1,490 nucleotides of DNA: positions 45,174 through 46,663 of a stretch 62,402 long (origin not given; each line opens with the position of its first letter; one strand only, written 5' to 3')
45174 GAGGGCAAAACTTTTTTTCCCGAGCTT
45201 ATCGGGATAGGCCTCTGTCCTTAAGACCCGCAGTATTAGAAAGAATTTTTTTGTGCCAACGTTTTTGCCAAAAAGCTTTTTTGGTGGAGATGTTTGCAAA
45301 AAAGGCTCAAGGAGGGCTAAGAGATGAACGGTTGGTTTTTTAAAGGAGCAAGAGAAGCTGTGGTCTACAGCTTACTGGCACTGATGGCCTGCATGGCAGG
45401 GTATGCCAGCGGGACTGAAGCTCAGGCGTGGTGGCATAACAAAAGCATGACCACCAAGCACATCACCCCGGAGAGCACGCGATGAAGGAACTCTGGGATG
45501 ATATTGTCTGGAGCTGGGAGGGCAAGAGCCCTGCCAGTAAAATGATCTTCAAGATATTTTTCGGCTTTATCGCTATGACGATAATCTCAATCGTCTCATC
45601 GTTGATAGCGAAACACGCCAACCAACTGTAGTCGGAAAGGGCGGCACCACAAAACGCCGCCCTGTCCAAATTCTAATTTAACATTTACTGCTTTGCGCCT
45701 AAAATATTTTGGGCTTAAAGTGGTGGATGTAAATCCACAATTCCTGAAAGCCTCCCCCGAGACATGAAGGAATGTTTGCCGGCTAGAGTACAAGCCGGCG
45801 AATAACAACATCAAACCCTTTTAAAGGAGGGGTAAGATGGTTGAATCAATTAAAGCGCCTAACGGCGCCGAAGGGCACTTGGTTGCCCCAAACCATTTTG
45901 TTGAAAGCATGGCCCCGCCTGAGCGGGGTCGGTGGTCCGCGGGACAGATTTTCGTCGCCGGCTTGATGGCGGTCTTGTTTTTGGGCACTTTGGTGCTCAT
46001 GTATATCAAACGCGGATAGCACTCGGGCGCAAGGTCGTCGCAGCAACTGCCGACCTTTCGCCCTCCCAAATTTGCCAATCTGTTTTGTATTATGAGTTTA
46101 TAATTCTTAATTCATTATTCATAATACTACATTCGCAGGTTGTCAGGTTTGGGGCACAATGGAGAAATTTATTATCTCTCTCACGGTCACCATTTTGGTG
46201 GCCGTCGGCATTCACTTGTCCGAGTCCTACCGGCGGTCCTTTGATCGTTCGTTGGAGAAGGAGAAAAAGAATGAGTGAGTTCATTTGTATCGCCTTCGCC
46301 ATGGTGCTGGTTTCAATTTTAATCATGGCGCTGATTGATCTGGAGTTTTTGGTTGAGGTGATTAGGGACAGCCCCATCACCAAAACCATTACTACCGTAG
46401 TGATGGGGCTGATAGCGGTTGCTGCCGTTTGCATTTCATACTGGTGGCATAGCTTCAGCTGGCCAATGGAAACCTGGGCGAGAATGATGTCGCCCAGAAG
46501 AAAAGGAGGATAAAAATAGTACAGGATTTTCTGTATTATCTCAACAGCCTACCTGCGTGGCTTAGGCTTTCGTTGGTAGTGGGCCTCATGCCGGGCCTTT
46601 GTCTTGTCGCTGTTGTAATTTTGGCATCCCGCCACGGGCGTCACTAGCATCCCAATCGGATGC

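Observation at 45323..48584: G+C-richer island 2: five unannotated small membrane peptides convergent with a CPBP/Abi protease pair (one catalytically degenerate)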

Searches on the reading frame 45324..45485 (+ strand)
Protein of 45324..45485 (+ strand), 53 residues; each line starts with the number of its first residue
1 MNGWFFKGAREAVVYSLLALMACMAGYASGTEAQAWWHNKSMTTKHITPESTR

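Call 4: search_protein_families(library=pfam, proteins=[window:45324-45485:+], max_evalue=1)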
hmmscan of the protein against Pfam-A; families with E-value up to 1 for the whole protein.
window:45324-45485:+ (53 aa): 0 families

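Call 31: search_protein_families(library=ncbifam, proteins=[window:45324-45485:+], max_evalue=1)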
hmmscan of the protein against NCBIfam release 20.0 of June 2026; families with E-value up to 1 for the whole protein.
window:45324-45485:+ (53 aa): 0 families

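Call 32: search_protein_families(library=padloc, proteins=[window:45324-45485:+], max_evalue=1)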
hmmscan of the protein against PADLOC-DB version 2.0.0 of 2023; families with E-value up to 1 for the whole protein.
window:45324-45485:+ (53 aa): 0 families

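Call 33: list_cluster_members(proteins=[P0004, L001:12319-13998:-, window:45324-45485:+, window:45482-45631:+, window:45837-46019:+, window:46159-46278:+, window:46271-46513:+, window:45932-46513:+, window:44345-44665:+, window:46886-47563:-])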
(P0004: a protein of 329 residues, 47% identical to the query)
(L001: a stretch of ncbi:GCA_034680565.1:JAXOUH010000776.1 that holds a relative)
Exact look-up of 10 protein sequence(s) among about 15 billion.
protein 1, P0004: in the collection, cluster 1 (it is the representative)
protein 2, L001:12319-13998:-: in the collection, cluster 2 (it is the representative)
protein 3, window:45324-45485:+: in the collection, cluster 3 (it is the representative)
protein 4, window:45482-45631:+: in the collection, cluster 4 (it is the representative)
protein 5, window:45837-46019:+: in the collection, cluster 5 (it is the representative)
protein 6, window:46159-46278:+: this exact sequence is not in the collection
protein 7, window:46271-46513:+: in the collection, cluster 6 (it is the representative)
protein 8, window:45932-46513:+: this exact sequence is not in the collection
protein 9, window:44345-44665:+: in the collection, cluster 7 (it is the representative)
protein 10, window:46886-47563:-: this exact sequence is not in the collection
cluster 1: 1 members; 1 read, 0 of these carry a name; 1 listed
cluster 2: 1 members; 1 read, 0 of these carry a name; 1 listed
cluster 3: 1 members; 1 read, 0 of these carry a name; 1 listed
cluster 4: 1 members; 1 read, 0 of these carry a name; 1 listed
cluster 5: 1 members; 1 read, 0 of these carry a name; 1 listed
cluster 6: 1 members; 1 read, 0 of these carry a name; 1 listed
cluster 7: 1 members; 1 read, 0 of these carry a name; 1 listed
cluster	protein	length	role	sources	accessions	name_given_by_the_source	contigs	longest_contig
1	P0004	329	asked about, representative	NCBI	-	-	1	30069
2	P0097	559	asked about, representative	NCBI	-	-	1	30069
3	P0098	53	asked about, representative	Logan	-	-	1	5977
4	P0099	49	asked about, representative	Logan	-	-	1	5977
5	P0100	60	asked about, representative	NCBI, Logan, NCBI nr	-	-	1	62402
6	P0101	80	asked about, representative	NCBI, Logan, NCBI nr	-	-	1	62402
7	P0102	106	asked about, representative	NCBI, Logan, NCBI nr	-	-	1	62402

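Call 99: search_protein_families(library=phrogs, proteins=[window:45324-45485:+], max_evalue=0.1)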
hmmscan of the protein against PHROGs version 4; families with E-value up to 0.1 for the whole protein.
window:45324-45485:+ (53 aa): 0 families

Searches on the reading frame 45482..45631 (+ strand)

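Call 4: search_protein_families(library=pfam, proteins=[window:45482-45631:+], max_evalue=1)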
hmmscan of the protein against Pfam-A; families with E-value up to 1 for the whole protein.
window:45482-45631:+ (49 aa): 0 families

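Call 31: search_protein_families(library=ncbifam, proteins=[window:45482-45631:+], max_evalue=1)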
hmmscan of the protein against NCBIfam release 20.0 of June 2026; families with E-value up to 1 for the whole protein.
window:45482-45631:+ (49 aa): 1 family
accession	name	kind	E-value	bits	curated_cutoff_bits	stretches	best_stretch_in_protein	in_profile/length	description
NF010228.0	PRK13682.1-3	equivalog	0.0095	15.9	71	1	17-45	25-54/57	hypothetical protein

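Call 32: search_protein_families(library=padloc, proteins=[window:45482-45631:+], max_evalue=1)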
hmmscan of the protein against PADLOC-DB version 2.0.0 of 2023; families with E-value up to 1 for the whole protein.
window:45482-45631:+ (49 aa): 0 families

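Call 99: search_protein_families(library=phrogs, proteins=[window:45482-45631:+], max_evalue=0.1)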
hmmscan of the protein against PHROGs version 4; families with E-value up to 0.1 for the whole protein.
window:45482-45631:+ (49 aa): 1 family
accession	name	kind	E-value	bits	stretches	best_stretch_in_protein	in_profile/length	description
phrog_20868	-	unknown function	0.056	14.3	1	23-43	19-39/48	-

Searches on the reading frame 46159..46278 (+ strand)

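Call 4: search_protein_families(library=pfam, proteins=[window:46159-46278:+], max_evalue=1)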
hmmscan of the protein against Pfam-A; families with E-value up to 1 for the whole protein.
window:46159-46278:+ (39 aa): 0 families

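Call 31: search_protein_families(library=ncbifam, proteins=[window:46159-46278:+], max_evalue=1)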
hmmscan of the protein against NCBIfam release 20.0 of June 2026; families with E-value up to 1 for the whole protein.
window:46159-46278:+ (39 aa): 1 family
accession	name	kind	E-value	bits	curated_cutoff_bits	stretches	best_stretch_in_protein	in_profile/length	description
NF038058.1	adhes_P110_Nter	subfamily_domain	0.069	13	80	1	4-37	17-49/201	P110/LppT family adhesin N-terminal domain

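Call 32: search_protein_families(library=padloc, proteins=[window:46159-46278:+], max_evalue=1)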
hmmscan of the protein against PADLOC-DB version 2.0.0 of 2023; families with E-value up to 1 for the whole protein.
window:46159-46278:+ (39 aa): 0 families

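Call 99: search_protein_families(library=phrogs, proteins=[window:46159-46278:+], max_evalue=0.1)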
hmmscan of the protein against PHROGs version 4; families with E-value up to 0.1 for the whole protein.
window:46159-46278:+ (39 aa): 0 families

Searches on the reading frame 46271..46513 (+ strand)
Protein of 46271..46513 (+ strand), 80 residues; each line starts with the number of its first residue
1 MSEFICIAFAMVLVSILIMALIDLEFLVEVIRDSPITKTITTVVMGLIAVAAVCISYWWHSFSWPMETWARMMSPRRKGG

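Call 4: search_protein_families(library=pfam, proteins=[window:46271-46513:+], max_evalue=1)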
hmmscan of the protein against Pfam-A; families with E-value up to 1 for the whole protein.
window:46271-46513:+ (80 aa): 1 family
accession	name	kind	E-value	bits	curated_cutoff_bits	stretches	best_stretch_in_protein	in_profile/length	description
PF10101.14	DUF2339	-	0.021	14.1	33.6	1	6-61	552-607/659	Predicted membrane protein (DUF2339)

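Call 31: search_protein_families(library=ncbifam, proteins=[window:46271-46513:+], max_evalue=1)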
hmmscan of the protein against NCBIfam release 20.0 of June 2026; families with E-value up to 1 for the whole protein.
window:46271-46513:+ (80 aa): 4 families
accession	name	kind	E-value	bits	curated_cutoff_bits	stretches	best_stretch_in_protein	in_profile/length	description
NF045712.1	sulf_resp_HmcD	equivalog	0.13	12.2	34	1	37-59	11-30/38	sulfate respiration complex protein HmcD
NF002796.0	PRK02935.1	equivalog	0.31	10.9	108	1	6-60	14-61/118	hypothetical protein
NF028537.1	P_eth_NH2_trans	domain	0.31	9.5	500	1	10-56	8-54/527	phosphoethanolamine--lipid A transferase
NF053671.1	bindosome_BasC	exception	0.6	10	260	0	38-61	11-35/140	bindosome assembly system protein BasC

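Call 32: search_protein_families(library=padloc, proteins=[window:46271-46513:+], max_evalue=1)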
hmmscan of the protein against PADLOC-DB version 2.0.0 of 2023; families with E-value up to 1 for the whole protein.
window:46271-46513:+ (80 aa): 0 families

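Call 43: search_protein_representatives(protein=window:46271-46513:+)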
Query: 80 residues. Proteins with E-value up to 0.001 (for the whole library): 1; up to 1e-10: 1; up to 1e-30: 1. The best 1 are listed.
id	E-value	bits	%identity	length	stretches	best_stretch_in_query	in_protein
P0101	1.7e-45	168.2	100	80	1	1-80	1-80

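Call 99: search_protein_families(library=phrogs, proteins=[window:46271-46513:+], max_evalue=0.1)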
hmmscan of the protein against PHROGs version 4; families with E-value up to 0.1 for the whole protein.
window:46271-46513:+ (80 aa): 1 family
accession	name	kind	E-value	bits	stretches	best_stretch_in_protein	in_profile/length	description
phrog_13440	-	unknown function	0.0056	18.2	1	10-57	20-65/141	-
